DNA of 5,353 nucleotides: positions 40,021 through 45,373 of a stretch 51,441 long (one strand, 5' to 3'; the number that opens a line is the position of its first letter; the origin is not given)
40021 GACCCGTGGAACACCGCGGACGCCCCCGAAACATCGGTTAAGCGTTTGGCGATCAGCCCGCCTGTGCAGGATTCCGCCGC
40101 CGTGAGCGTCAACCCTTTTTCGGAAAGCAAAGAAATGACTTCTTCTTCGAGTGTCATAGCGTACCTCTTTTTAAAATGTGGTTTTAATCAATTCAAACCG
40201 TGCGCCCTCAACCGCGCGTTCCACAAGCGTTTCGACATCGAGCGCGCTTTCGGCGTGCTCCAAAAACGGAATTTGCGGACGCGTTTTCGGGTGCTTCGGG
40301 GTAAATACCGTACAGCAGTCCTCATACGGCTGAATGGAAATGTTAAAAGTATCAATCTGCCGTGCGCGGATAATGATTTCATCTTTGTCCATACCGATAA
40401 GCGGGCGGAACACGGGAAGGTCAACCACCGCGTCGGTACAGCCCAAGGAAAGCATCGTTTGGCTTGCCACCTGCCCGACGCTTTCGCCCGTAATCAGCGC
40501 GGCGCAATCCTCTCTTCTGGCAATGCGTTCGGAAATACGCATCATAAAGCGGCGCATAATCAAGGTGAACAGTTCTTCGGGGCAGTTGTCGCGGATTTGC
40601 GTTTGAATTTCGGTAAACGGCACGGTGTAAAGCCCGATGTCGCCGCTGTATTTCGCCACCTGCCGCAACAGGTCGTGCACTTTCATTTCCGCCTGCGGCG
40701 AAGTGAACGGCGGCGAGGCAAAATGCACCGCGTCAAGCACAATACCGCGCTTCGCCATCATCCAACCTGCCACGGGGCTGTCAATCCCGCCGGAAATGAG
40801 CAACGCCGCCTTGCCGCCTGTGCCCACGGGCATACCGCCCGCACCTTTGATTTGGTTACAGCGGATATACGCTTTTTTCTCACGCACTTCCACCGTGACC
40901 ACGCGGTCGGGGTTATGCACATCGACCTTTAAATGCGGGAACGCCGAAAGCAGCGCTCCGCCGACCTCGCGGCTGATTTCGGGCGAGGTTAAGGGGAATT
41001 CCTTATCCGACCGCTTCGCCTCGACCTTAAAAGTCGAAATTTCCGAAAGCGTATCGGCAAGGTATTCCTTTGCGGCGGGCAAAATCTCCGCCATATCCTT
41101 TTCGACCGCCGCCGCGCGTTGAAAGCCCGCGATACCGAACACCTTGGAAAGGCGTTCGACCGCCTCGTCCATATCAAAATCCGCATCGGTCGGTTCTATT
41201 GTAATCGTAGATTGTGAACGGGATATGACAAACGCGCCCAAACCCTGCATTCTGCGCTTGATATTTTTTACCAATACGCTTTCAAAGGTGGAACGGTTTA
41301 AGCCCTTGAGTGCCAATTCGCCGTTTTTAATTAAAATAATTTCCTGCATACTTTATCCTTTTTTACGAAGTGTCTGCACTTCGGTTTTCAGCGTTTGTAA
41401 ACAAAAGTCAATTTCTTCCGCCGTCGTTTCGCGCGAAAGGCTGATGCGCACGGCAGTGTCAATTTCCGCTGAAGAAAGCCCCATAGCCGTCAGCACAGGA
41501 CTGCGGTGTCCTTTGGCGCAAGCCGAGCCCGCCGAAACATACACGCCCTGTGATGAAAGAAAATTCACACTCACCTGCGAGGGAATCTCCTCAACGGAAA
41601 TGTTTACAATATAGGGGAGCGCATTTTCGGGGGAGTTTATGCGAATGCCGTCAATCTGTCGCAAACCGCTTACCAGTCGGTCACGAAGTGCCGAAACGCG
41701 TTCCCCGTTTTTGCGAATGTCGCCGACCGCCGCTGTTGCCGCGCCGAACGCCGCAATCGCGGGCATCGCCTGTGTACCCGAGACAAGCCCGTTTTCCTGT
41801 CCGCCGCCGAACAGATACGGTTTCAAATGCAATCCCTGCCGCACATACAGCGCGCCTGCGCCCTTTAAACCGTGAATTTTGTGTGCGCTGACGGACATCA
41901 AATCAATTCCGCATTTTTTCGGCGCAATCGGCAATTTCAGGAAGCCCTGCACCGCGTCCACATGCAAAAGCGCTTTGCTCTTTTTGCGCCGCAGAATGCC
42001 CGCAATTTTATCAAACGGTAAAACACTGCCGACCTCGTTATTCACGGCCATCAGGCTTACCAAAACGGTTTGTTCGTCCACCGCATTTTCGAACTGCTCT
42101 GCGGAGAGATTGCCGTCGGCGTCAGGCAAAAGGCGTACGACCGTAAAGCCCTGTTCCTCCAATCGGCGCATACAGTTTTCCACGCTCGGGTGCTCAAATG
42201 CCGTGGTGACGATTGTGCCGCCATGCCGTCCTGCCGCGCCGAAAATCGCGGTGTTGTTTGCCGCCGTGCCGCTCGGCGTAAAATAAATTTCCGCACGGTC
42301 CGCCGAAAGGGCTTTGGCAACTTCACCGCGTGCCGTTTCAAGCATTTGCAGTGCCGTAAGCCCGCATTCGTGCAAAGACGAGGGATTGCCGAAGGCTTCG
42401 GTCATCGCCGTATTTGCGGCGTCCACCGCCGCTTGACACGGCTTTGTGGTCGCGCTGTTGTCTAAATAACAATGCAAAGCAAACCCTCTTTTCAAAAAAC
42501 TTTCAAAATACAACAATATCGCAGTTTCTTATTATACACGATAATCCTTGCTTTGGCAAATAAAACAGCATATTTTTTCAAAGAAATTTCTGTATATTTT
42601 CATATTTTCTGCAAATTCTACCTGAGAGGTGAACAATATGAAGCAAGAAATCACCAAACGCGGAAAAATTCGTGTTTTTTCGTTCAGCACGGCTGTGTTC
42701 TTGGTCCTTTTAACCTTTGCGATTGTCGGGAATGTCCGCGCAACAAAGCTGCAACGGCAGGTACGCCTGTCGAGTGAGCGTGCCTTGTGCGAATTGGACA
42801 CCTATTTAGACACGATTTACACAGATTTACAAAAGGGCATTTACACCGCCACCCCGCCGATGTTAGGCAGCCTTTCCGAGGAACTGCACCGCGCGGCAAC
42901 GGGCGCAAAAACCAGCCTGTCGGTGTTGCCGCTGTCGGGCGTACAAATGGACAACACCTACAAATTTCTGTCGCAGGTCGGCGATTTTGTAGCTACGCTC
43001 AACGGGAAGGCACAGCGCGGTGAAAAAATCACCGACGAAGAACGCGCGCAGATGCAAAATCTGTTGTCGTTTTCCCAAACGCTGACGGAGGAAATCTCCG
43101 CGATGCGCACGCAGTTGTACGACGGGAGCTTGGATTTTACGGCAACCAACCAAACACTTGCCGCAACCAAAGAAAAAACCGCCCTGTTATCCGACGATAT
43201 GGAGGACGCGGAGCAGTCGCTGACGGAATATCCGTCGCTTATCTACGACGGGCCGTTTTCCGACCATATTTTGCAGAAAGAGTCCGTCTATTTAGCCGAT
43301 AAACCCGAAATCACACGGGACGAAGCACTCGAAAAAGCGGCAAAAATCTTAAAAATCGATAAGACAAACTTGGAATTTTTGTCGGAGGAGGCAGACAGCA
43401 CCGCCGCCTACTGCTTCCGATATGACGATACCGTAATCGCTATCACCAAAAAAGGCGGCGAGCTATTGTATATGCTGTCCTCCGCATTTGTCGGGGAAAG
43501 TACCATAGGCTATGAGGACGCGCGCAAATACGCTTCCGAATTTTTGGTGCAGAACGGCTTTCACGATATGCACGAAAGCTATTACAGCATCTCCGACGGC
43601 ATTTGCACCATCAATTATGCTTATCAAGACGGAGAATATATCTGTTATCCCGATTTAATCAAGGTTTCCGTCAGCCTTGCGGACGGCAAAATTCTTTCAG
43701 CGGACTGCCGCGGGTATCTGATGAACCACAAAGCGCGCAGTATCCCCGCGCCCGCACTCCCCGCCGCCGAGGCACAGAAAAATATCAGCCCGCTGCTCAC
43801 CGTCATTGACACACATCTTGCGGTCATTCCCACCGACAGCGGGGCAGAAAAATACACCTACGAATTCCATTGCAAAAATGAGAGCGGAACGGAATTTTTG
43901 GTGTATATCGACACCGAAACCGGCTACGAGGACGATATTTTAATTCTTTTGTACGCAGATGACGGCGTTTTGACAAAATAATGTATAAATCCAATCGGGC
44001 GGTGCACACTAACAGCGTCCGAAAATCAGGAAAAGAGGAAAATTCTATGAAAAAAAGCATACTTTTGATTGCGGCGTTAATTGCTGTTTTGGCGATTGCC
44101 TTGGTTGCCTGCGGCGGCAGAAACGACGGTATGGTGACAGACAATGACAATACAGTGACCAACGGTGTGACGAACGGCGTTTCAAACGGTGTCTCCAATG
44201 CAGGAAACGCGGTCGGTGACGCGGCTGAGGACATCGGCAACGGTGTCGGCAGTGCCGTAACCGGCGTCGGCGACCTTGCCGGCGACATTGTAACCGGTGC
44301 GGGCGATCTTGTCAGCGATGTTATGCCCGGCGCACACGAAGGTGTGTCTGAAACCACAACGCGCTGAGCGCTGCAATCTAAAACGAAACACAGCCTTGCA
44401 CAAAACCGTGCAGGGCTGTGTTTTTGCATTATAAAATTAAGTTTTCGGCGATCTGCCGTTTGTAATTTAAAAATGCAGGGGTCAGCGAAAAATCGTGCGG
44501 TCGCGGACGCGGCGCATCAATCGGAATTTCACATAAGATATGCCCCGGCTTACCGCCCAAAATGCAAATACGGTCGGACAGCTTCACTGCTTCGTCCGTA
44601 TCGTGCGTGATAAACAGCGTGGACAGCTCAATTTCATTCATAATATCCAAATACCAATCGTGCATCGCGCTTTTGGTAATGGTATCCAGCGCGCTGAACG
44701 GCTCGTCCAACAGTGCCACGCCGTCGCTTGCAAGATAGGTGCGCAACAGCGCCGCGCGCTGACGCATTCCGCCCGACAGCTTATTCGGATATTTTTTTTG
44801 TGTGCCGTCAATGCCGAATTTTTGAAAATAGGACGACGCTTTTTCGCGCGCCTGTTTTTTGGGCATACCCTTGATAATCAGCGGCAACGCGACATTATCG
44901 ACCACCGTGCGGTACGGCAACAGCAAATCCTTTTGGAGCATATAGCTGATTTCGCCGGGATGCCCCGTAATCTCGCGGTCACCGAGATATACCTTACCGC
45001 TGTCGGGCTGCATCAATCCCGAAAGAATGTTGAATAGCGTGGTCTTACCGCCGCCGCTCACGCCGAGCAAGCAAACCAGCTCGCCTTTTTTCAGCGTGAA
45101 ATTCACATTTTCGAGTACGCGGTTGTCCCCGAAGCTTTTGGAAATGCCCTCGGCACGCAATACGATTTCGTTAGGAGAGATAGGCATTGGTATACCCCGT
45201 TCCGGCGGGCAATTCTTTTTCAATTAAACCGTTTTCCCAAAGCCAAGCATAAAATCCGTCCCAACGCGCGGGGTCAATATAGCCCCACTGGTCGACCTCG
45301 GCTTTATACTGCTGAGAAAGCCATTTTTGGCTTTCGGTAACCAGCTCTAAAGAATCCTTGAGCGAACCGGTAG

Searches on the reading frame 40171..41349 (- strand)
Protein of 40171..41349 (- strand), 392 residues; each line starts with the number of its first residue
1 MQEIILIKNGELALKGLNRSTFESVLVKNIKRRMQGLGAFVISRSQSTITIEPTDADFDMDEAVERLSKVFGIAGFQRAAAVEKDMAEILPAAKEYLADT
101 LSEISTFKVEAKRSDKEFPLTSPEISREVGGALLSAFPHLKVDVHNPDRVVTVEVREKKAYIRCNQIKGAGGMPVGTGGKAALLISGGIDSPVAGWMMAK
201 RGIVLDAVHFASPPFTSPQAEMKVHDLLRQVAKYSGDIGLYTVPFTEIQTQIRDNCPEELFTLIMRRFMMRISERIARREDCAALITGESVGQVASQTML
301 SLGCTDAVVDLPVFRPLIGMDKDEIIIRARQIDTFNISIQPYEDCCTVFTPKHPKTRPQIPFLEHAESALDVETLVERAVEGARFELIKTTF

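Call 3: search_protein_families(library=pfam, proteins=[window:40171-41349:-], max_evalue=0.01)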
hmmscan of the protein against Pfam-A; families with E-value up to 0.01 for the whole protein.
window:40171-41349:- (392 aa): 4 families
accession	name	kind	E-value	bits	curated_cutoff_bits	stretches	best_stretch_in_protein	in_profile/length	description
PF02568.20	ThiI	-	2.7e-66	223.4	20.5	1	176-371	1-196/197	Thiamine biosynthesis protein (ThiI)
PF22025.1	ThiI_fer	-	1.9e-21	76.7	25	1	4-76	1-71/72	ThiI ferredoxin-like domain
PF02926.22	THUMP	-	1.1e-18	67.8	20.6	1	83-162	1-81/84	THUMP domain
PF06508.19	QueC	-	0.0065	16.4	22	0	180-211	1-32/210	Queuosine biosynthesis protein QueC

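Call 4: search_protein_families(library=ncbifam, proteins=[window:40171-41349:-], max_evalue=0.01)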
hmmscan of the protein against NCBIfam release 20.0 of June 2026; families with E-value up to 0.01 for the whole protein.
window:40171-41349:- (392 aa): 2 families
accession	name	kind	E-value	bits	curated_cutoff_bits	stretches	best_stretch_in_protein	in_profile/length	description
TIGR00342.1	TIGR00342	equivalog_domain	1.6e-110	369.7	264.5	1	5-375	1-371/373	tRNA uracil 4-sulfurtransferase ThiI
NF006222.0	PRK08349.1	subfamily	1.7e-44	152.1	251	1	180-360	2-182/198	hypothetical protein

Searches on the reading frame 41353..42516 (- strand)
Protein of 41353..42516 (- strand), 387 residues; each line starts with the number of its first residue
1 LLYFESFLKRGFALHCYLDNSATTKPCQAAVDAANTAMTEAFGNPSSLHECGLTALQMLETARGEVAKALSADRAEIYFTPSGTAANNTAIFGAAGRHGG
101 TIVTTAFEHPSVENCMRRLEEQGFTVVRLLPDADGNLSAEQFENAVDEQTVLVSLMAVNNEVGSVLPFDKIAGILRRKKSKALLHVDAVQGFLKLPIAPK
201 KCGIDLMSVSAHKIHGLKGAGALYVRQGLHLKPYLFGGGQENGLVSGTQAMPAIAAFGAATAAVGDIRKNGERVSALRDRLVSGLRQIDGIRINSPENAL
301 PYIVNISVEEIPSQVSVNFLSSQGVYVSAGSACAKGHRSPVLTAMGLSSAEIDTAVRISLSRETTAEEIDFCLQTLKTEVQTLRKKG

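Call 3: search_protein_families(library=pfam, proteins=[window:41353-42516:-], max_evalue=0.01)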
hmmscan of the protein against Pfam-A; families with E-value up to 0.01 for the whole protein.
window:41353-42516:- (387 aa): 3 families
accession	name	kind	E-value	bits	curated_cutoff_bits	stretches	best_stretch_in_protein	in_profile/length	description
PF00266.25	Aminotran_5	-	1.8e-70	238.3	21.5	1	17-370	2-369/371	Aminotransferase class-V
PF00155.27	Aminotran_1_2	-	2.9e-14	53.5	19.7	1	21-356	15-358/361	Aminotransferase class I and II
PF01212.27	Beta_elim_lyase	-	8.9e-08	32.2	27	1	73-188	46-169/288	Beta-eliminating lyase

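Call 4: search_protein_families(library=ncbifam, proteins=[window:41353-42516:-], max_evalue=0.01)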
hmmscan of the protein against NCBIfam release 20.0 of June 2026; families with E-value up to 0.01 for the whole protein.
window:41353-42516:- (387 aa): 28 families (the best 25 are shown)
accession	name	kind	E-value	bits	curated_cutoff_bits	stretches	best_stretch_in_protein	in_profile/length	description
TIGR03402.1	FeS_nifS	equivalog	1.1e-99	333.8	530.75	1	16-385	1-375/379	cysteine desulfurase NifS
TIGR03235.1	DNA_S_dndA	equivalog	1.6e-83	281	480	1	17-360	1-353/353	cysteine desulfurase DndA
NF010611.0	PRK14012.1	equivalog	3.3e-79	266.7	548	1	14-385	5-384/406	IscS subfamily cysteine desulfurase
TIGR02006.1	IscS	equivalog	3.9e-79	266.5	643.2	1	15-385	4-380/402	IscS subfamily cysteine desulfurase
NF002806.0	PRK02948.1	subfamily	3.6e-77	259.9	304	1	17-381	3-373/381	IscS subfamily cysteine desulfurase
TIGR03403.1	nifS_epsilon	equivalog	7.9e-69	232.3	587.7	1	17-384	2-377/382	NifS family cysteine desulfurase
TIGR01979.1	sufS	subfamily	2.9e-40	138.4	475.1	1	16-380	20-399/403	SufS family cysteine desulfurase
TIGR01977.1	am_tr_V_EF2568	hypoth_equivalog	1.7e-34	119.5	377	1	17-377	2-374/376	cysteine desulfurase family protein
NF040779.1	Sec_lyase_SclA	exception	1.7e-23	83.2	525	1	17-378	2-375/378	selenocysteine lyase SclA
NF041166.1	f2_encap_cargo1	exception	8.8e-23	81.3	800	1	17-377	248-621/623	family 2A encapsulin nanocompartment cargo protein cysteine desulfurase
TIGR01976.1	am_tr_V_VC1184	hypoth_equivalog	4.7e-22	78.8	352.35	2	15-228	19-234/401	cysteine desulfurase-like protein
NF006791.0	PRK09295.1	equivalog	5.9e-19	68.4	661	1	16-269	25-286/406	cysteine desulfurase SufS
NF008126.0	PRK10874.1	equivalog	5.7e-17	61.9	607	1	15-381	20-397/401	cysteine desulfurase CsdA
TIGR03392.1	FeS_syn_CsdA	equivalog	9.3e-17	61.3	493.6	1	16-346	18-364/398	cysteine desulfurase CsdA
TIGR04343.1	egtE_PLP_lyase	equivalog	1.3e-10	40.7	400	1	15-240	14-232/370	ergothioneine biosynthesis PLP-dependent enzyme EgtE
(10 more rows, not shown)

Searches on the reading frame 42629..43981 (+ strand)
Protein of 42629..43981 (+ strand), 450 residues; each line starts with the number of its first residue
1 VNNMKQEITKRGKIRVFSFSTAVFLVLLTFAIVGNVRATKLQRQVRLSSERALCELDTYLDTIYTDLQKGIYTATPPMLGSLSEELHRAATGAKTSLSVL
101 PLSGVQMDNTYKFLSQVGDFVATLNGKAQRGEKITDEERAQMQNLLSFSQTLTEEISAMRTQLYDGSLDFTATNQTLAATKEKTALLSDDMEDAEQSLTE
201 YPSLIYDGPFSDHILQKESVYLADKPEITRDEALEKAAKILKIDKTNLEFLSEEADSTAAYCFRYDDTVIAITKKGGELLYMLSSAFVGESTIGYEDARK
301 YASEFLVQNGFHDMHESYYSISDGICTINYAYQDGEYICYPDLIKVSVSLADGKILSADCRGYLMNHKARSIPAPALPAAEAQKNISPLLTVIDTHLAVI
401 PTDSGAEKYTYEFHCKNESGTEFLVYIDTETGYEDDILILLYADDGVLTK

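Call 3: search_protein_families(library=pfam, proteins=[window:42629-43981:+], max_evalue=0.01)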
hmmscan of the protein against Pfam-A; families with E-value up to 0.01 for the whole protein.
window:42629-43981:+ (450 aa): 2 families
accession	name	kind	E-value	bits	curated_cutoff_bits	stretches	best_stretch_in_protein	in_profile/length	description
PF14620.12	YPEB_PepSY1-2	-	1.5e-46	159.4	31.7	1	189-373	3-195/195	YpeB sporulation, PepSY1 and PepSY2 domains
PF20769.2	YPEB_N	-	1.1e-23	84.1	27.3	1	39-170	3-134/136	YpeB N-terminal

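Call 4: search_protein_families(library=ncbifam, proteins=[window:42629-43981:+], max_evalue=0.01)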
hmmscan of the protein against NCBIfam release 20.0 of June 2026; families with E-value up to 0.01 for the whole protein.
window:42629-43981:+ (450 aa): 1 family
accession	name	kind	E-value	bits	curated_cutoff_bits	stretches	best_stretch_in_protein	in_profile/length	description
TIGR02889.1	spore_YpeB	equivalog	1.2e-90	304.7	303.55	1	21-438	9-433/435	germination protein YpeB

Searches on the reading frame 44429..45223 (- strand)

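Call 70: search_protein_families(library=pfam, proteins=[window:44429-45223:-], max_evalue=0.001)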
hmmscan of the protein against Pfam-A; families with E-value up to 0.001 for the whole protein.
window:44429-45223:- (264 aa): 1 family
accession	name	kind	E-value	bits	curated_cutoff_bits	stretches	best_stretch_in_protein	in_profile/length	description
PF00005.33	ABC_tran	-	6.1e-29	101.8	25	1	37-176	1-136/137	ABC transporter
